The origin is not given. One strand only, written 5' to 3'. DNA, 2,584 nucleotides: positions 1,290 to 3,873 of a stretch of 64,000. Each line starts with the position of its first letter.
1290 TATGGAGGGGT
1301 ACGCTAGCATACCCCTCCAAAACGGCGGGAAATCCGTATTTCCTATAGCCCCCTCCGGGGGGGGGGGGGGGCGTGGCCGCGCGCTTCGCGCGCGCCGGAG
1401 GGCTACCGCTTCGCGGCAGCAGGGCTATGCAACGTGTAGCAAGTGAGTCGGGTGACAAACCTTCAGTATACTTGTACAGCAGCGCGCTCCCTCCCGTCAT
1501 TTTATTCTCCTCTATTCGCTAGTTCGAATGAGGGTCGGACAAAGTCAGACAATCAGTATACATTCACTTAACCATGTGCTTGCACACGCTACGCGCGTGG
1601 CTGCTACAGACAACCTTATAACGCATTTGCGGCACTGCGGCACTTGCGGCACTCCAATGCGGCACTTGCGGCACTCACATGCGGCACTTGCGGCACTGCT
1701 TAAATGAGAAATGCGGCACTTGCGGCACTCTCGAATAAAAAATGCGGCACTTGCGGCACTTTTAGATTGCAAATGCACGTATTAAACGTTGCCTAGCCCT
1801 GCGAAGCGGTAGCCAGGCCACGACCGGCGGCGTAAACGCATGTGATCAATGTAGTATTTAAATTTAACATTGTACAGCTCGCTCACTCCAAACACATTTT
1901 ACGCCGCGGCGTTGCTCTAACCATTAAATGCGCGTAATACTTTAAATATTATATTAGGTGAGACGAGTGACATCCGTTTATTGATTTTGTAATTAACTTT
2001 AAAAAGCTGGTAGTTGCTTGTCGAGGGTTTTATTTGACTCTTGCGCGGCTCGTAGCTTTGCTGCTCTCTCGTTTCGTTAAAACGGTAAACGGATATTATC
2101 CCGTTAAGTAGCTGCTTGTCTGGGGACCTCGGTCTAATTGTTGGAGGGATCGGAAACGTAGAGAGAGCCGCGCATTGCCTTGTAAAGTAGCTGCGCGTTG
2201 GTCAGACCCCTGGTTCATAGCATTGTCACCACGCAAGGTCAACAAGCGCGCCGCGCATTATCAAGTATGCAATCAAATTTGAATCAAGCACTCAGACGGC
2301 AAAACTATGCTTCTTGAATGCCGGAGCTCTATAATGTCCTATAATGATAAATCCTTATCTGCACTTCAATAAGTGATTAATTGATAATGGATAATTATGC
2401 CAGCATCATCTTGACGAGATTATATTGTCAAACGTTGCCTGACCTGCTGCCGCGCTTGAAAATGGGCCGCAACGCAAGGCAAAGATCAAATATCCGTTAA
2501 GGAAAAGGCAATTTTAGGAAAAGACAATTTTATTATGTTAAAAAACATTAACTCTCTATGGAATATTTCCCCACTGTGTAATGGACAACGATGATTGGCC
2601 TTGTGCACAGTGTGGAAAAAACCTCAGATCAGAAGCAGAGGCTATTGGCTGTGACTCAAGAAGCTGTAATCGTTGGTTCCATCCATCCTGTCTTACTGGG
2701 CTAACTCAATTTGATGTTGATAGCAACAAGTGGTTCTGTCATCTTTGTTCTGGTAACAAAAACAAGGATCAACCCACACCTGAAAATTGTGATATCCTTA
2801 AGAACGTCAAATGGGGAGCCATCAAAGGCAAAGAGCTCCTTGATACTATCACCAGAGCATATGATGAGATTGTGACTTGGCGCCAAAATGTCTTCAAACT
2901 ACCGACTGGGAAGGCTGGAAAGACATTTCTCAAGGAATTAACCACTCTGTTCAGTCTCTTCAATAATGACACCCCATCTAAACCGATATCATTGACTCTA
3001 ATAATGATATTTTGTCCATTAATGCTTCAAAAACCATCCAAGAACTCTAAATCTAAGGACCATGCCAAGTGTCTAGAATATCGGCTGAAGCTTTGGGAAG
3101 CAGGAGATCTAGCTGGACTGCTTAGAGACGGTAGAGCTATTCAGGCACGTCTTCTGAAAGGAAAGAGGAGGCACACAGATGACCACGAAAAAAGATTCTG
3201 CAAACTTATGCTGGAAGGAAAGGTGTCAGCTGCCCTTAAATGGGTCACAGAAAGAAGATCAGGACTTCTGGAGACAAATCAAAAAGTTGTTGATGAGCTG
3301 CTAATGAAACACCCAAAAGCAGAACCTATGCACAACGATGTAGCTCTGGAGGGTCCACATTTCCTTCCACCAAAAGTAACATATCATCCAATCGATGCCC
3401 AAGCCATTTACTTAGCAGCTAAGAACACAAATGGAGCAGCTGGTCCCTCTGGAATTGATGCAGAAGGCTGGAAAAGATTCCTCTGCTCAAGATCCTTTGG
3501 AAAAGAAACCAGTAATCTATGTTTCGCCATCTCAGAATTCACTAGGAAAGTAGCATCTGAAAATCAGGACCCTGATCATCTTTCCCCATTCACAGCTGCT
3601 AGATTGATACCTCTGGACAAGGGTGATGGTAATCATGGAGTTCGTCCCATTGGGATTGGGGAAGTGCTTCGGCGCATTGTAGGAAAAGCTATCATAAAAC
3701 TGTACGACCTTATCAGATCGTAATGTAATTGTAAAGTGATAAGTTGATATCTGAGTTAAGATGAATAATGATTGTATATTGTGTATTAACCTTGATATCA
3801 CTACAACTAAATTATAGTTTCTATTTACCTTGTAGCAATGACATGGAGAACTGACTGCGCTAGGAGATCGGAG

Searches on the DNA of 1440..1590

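Call 49: search_rna_families(source=window, start=1440, end=1590, threshold=evalue, max_evalue=10)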
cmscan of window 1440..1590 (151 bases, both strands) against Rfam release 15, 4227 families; matches with E-value up to 10: 3.
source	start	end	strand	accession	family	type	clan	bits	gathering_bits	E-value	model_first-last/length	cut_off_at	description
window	1498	1534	-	RF03012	Mu-gpT-DE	Gene; sRNA;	-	17.8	49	0.049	1-53/53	no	Mu-gpT-DE RNA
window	1473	1562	-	RF01575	DdR7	Gene; snRNA; snoRNA; CD-box;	-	12.4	80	3.5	1-98/98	no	Dictyostelium snoRNA Dd7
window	1543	1566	-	RF02306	TtnuCD32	Gene; snRNA; snoRNA; CD-box;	-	11.9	100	4.7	75-98/98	no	Tetrahymena snoRNA TtnuCD32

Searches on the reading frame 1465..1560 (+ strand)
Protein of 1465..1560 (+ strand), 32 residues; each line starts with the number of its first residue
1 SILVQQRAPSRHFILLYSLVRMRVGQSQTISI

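Call 66: search_protein_representatives(alignment_id=A2)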
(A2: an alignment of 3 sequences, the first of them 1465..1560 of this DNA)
Query: 3 sequences, 31 profile positions. Proteins with E-value up to 0.001 (for the whole library): 7; up to 1e-10: 1; up to 1e-30: 0. The best 7 are listed.
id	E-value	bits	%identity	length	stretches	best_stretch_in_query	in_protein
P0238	5.3e-16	74.0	-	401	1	4-29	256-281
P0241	2.6e-10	55.8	-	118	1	2-28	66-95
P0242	3.3e-10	55.4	-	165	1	4-29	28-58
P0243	7.7e-06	41.4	-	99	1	4-29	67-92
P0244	2.4e-05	39.9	-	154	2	15-29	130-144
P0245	4.4e-05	39.0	-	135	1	6-29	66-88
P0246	1.0e-04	37.9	-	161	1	3-30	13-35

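Call 68: find_encoding_contigs(protein=P0242, flank=10000, max_places=10)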
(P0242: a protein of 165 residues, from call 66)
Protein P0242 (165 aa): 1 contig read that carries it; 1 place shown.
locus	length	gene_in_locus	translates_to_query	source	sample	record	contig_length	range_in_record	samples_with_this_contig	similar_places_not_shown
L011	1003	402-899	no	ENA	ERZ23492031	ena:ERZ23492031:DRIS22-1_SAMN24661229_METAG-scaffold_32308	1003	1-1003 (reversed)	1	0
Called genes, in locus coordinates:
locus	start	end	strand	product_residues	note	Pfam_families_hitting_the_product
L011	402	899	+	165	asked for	-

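Call 69: find_encoding_contigs(protein=P0244, flank=10000, max_places=10)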
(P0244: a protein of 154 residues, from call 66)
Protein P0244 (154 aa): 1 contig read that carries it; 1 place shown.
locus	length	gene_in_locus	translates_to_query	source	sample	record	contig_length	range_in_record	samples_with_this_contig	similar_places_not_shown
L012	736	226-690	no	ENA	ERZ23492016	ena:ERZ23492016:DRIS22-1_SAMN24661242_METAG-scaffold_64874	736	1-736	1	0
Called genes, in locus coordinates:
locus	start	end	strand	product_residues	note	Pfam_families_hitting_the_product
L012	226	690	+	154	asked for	-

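Call 72: find_encoding_contigs(protein=P0245, flank=10000, max_places=10)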
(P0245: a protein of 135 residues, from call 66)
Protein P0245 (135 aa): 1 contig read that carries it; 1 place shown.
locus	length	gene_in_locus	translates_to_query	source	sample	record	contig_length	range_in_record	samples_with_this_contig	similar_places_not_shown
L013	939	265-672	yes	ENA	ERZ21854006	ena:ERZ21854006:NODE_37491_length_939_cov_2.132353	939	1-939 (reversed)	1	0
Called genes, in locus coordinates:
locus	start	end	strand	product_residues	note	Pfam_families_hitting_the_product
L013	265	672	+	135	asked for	-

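Call 73: find_encoding_contigs(protein=P0241, flank=10000, max_places=10)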
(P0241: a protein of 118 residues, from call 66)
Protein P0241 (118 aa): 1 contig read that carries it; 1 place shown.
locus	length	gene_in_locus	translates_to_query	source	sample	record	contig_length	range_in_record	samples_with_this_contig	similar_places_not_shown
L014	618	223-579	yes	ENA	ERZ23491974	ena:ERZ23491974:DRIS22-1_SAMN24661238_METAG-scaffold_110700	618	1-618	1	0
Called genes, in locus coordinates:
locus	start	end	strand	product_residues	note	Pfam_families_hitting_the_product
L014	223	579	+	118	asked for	-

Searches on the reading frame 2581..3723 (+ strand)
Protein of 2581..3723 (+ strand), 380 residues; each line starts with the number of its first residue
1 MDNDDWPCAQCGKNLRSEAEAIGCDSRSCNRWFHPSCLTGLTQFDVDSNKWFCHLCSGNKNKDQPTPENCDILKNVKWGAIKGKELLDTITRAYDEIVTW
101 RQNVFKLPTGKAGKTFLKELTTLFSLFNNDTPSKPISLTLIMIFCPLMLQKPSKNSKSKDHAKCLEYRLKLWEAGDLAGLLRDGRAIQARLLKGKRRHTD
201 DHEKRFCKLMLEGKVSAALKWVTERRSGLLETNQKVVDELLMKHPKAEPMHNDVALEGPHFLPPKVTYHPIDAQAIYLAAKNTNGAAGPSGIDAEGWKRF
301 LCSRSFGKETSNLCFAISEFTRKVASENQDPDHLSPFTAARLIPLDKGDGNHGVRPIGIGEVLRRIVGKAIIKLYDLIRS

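Call 15: search_protein_families(library=pfam, proteins=[window:2581-3723:+], max_evalue=0.01)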
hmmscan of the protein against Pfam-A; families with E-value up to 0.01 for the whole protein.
window:2581-3723:+ (380 aa): 3 families
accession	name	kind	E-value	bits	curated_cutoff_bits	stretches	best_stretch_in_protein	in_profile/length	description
PF22908.2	PHD_NSD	-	8.3e-07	29.7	23.9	1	7-54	4-55/57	Histone-lysine N-methyltransferase NSD-like, PHD zinc finger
PF00628.35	PHD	-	2.2e-05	24.8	24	1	8-56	1-47/47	PHD-finger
PF13771.12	zf-HC5HC2H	-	0.0028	18.2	29.1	1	7-54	39-88/91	PHD-like zinc-binding domain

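Call 36: list_cluster_members(proteins=[window:2581-3720:+, window:5355-6605:+, window:6969-7919:+, window:16643-18373:-, window:50742-52115:+, window:53276-54706:-, window:54710-55963:-, window:57867-58697:-, window:61945-62850:+, window:16643-18379:-])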
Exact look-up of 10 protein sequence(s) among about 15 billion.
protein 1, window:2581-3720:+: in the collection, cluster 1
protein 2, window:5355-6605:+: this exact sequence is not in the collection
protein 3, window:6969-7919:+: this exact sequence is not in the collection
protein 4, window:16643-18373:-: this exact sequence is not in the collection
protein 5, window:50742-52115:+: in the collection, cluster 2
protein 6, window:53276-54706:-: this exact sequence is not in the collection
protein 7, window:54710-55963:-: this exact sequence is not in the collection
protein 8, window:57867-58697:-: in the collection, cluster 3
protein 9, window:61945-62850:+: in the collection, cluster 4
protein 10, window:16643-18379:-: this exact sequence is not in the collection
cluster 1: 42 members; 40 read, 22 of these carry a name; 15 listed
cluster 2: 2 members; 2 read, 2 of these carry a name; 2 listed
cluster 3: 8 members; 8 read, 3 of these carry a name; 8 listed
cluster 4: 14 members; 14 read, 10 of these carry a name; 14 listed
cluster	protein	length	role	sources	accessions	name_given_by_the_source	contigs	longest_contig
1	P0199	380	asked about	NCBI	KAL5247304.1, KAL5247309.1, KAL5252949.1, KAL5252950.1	hypothetical protein ACHWQZ_G001952 [Mnemiopsis leidyi]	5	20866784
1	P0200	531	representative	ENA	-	-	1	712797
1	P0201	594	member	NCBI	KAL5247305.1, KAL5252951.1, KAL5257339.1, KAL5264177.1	hypothetical protein ACHWQZ_G001951 [Mnemiopsis leidyi]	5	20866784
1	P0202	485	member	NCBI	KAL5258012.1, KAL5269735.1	hypothetical protein ACHWQZ_G003262 [Mnemiopsis leidyi]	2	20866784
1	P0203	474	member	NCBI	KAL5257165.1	hypothetical protein ACHWQZ_G012186 [Mnemiopsis leidyi]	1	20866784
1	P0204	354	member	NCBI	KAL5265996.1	hypothetical protein ACHWQZ_G006591 [Mnemiopsis leidyi]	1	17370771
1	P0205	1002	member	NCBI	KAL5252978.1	hypothetical protein ACHWQZ_G015669 [Mnemiopsis leidyi]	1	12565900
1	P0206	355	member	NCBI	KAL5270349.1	hypothetical protein ACHWQZ_G001169 [Mnemiopsis leidyi]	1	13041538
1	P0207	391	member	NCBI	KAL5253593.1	hypothetical protein ACHWQZ_G013409 [Mnemiopsis leidyi]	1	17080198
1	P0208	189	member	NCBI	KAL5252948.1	hypothetical protein ACHWQZ_G015644 [Mnemiopsis leidyi]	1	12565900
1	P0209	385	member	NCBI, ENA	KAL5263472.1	hypothetical protein ACHWQZ_G008745 [Mnemiopsis leidyi]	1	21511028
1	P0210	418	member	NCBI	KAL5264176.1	hypothetical protein ACHWQZ_G005305 [Mnemiopsis leidyi]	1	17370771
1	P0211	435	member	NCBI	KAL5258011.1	hypothetical protein ACHWQZ_G012830 [Mnemiopsis leidyi]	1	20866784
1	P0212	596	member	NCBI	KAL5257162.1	hypothetical protein ACHWQZ_G012183 [Mnemiopsis leidyi]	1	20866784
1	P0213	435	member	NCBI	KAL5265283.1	hypothetical protein ACHWQZ_G006129 [Mnemiopsis leidyi]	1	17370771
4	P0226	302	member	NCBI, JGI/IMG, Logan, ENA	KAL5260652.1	hypothetical protein ACHWQZ_G010716 [Mnemiopsis leidyi]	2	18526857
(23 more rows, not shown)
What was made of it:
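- Species: exact ORF products of the window are M. leidyi proteins, genes ACHWQZ_G012835-37 (call 36).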

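Call 37: find_encoding_contigs(protein=window:2581-3720:+, flank=10000, max_places=10)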
Protein window:2581-3720:+ (380 aa): no gene with exactly this product is on record in the collection.

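Call 38: find_encoding_contigs(protein=P0200, flank=10000, max_places=10)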
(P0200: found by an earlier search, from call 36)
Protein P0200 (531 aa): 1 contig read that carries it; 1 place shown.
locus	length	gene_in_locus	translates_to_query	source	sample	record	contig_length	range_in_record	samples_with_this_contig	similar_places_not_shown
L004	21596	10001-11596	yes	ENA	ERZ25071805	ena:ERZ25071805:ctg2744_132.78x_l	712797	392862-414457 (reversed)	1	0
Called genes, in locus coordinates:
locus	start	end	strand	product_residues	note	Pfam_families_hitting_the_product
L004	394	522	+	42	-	-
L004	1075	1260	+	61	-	-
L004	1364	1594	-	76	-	-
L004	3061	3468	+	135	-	-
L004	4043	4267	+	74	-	-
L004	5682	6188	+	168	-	-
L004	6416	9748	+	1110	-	PF27108:PHD_Pygo (weak)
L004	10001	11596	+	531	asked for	-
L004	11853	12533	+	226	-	PF13771:zf-HC5HC2H (faint), PF27108:PHD_Pygo (faint), PF00628:PHD (weak)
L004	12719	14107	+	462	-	-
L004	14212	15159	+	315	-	-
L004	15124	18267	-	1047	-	PF03372:Exo_endo_phos (weak), PF14529:Exo_endo_phos_2 (weak), PF00078:RVT_1, PF20049:DUF6451 (weak)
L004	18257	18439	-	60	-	-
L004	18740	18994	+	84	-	-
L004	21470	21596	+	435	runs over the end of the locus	PF05172:RRM_Nup35 (faint), PF22976:RRM_10 (faint), PF00076:RRM_1, PF13893:RRM_5 (faint), PF16367:RRM_7 (faint), PF23085:RRM_PARP14_3 (faint), PF00076:RRM_1, PF16842:RRM_occluded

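Call 56: find_encoding_contigs(protein=P0226, flank=10000, max_places=10)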
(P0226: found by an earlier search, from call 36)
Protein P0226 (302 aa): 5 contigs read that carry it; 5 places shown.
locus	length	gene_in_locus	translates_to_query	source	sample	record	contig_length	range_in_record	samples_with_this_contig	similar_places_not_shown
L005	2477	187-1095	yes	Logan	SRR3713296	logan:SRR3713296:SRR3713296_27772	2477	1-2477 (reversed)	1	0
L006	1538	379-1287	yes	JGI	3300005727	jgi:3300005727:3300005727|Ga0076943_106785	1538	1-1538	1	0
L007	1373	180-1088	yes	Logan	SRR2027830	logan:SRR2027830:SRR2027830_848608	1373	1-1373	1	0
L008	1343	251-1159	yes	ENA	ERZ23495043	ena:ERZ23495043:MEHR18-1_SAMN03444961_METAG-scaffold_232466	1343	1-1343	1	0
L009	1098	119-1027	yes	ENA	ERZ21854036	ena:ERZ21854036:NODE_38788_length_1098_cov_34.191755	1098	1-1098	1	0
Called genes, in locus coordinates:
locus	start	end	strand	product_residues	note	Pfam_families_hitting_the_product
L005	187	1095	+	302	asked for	-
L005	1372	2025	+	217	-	-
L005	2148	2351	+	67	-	-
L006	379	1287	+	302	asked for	-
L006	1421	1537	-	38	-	?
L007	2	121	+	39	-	?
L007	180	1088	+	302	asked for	-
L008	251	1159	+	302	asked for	-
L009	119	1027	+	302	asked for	-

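Call 57: find_encoding_contigs(protein=P0209, flank=10000, max_places=10)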
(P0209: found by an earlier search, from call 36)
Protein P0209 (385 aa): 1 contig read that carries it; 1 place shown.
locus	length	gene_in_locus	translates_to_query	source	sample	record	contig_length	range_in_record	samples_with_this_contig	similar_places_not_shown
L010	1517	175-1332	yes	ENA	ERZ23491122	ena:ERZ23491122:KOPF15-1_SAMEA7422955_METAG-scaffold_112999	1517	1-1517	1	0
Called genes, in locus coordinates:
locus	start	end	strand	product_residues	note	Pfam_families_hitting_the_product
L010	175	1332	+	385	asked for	-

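Call 80: search_protein_families(library=pfam, proteins=[L004:6416-9748:+, L004:10001-11596:+, L004:11853-12533:+, L004:12719-14107:+, L004:14212-15159:+, L004:5682-6188:+], max_evalue=1)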
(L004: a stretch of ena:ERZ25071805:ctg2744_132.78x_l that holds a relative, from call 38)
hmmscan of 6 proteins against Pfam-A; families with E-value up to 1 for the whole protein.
L004:6416-9748:+ (1110 aa): 4 families
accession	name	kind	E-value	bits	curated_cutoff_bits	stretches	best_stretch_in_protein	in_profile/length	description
PF00078.32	RVT_1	-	5.8e-07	29.9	29.6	1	438-640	8-197/205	Reverse transcriptase (RNA-dependent DNA polymerase)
PF02058.20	Guanylin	-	0.035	14.9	25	1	803-849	28-74/88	Guanylin precursor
PF08644.17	SPT16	-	0.086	13.7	25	1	211-283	31-105/112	FACT complex subunit (SPT16/CDC68)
PF17915.7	zf_Rg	-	0.23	11.3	25.5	1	90-128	7-47/49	Reverse gyrase zinc finger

L004:10001-11596:+ (531 aa): 0 families

L004:11853-12533:+ (226 aa): 11 families
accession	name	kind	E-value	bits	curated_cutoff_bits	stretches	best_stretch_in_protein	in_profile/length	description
PF00628.35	PHD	-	3.1e-11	43.6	24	2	123-174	1-47/47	PHD-finger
PF13771.12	zf-HC5HC2H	-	1.6e-06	28.7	29.1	2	30-77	24-68/91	PHD-like zinc-binding domain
PF22908.2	PHD_NSD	-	0.0031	18.2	23.9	1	45-78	4-39/57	Histone-lysine N-methyltransferase NSD-like, PHD zinc finger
PF21202.3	SLX1_C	-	0.013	16.2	27.2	1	46-80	2-37/65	Structure-specific endonuclease subunit SLX1, C-terminal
PF23137.1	HVO_0758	-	0.013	15.8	27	1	31-58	9-35/55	HVO_0758 mu-protein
PF03107.22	C1_2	-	0.042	14.6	26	2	117-151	14-48/48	C1 domain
PF24461.1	DUF7576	-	0.28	11.5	27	1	32-58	5-32/60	Family of unknown function (DUF7576)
PF13832.12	zf-HC5HC2H_2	-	0.33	11.6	27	1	40-77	52-86/109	PHD-zinc-finger like domain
PF13408.12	Zn_ribbon_recom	-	0.61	10.9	25.3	1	46-81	8-45/58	Recombinase zinc beta ribbon domain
PF24273.1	TRASH_HVO_1752_C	-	0.69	10.5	27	1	44-67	2-28/47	HVO_1752, C-terminal TRASH domain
PF04640.20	PLATZ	-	0.85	10.7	25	0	118-143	53-78/79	PLATZ transcription factor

L004:12719-14107:+ (462 aa): 1 family
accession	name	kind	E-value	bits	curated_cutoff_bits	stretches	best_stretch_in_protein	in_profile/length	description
PF00078.32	RVT_1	-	5.1e-06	26.8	29.6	1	178-377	8-192/205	Reverse transcriptase (RNA-dependent DNA polymerase)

L004:14212-15159:+ (315 aa): 0 families

L004:5682-6188:+ (168 aa): 2 families
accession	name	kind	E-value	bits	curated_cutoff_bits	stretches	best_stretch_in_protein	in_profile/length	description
PF00078.32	RVT_1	-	0.00064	19.9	29.6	1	35-165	5-125/205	Reverse transcriptase (RNA-dependent DNA polymerase)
PF17684.7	SCAB-PH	-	0.14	12.8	26.4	1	53-98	26-72/108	PH domain of plant-specific actin-binding protein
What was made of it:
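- Tried and rejected: A Rehavkus or MULE partner in the PHD-finger multi-copy element at 2581-8330: its ORFs are reverse transcriptases (call 80).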
